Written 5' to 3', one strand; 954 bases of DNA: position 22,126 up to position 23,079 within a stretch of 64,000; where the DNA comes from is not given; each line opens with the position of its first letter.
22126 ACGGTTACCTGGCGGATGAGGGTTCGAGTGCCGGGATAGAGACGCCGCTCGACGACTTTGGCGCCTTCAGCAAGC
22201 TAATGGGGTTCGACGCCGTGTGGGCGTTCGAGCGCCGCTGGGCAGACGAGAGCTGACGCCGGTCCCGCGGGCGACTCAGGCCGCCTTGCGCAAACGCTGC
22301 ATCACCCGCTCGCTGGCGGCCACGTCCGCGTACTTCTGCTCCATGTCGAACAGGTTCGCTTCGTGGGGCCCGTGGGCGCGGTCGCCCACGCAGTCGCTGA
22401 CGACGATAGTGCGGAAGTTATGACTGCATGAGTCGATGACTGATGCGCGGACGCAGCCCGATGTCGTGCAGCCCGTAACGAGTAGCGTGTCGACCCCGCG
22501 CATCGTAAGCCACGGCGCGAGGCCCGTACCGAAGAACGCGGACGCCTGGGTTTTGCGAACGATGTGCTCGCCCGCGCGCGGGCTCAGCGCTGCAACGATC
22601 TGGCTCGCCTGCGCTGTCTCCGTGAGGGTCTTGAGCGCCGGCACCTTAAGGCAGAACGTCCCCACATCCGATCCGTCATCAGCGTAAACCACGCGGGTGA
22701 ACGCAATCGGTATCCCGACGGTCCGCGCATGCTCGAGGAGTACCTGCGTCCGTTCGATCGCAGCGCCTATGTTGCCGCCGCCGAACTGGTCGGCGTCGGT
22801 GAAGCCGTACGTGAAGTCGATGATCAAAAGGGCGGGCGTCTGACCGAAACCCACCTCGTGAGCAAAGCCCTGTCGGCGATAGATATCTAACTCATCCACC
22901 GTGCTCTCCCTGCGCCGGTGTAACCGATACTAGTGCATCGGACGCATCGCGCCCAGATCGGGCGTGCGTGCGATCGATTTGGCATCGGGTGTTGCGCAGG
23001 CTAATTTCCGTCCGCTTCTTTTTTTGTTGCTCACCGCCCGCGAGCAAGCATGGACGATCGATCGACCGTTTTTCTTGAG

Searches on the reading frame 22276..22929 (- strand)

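Call 30: search_protein_families(library=pfam, proteins=[window:22276-22929:-], max_evalue=0.00001)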
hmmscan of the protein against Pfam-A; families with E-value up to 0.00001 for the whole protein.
window:22276-22929:- (217 aa): 1 family
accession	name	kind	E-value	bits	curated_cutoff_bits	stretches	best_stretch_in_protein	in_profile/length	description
PF00857.26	Isochorismatase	-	1.4e-35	123.4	27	1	33-207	2-174/175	Isochorismatase domain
